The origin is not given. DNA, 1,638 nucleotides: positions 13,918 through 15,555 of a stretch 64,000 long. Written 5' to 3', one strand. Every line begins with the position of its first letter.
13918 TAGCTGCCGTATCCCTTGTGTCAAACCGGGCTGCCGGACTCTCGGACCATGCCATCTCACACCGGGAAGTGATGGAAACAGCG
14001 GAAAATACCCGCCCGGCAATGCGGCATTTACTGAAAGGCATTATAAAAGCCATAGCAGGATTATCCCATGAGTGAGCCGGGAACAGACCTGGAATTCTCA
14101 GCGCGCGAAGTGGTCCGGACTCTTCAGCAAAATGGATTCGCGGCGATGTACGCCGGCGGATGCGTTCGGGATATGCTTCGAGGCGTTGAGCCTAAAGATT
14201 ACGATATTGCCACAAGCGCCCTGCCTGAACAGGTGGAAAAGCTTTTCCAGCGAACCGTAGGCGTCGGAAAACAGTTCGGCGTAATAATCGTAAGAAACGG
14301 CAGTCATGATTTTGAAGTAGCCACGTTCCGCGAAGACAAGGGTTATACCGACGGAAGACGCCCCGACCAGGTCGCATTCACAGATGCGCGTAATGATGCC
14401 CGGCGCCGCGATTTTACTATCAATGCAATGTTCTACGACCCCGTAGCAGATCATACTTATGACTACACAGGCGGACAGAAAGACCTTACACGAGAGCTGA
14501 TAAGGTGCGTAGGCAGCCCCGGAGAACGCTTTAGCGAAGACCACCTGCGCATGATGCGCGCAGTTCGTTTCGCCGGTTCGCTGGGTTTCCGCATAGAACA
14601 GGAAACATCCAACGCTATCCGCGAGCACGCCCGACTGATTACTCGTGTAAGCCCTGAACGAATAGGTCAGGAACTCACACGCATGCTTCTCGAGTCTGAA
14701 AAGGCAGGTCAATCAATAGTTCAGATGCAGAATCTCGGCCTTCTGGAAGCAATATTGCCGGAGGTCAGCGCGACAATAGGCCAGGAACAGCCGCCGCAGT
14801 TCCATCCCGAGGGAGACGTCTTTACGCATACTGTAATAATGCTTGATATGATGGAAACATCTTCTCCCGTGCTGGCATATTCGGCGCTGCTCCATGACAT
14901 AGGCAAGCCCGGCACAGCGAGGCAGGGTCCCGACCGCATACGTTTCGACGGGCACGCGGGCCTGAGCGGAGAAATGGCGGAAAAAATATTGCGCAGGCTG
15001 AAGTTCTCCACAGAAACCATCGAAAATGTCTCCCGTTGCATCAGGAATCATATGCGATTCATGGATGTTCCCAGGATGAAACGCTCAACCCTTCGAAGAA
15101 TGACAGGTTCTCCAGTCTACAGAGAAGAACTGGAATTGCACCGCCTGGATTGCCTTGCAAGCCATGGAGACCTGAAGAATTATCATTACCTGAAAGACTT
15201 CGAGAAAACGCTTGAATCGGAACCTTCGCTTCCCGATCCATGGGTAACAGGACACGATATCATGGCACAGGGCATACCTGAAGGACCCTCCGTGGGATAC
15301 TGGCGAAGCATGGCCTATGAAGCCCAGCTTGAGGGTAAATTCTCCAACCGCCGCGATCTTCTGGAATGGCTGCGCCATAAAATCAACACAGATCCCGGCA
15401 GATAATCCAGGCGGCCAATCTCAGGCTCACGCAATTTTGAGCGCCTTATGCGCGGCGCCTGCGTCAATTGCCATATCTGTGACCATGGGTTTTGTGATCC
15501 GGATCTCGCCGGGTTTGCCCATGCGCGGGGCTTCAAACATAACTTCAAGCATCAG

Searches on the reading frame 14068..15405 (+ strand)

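Call 45: search_protein_families(library=pfam, proteins=[window:14068-15405:+], max_evalue=0.00001)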
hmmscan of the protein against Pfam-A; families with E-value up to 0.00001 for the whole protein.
window:14068-15405:+ (445 aa): 3 families
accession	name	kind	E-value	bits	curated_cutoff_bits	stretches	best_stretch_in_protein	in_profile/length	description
PF01743.26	PolyA_pol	-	3.9e-36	124.6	23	1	29-146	4-126/126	Poly A polymerase head domain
PF12627.12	PolyA_pol_RNAbd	-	2.3e-16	59.7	22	1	173-234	1-61/64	Probable RNA and SrmB- binding site of polymerase A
PF01966.28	HD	-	4e-07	30.8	22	1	268-343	26-93/116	HD domain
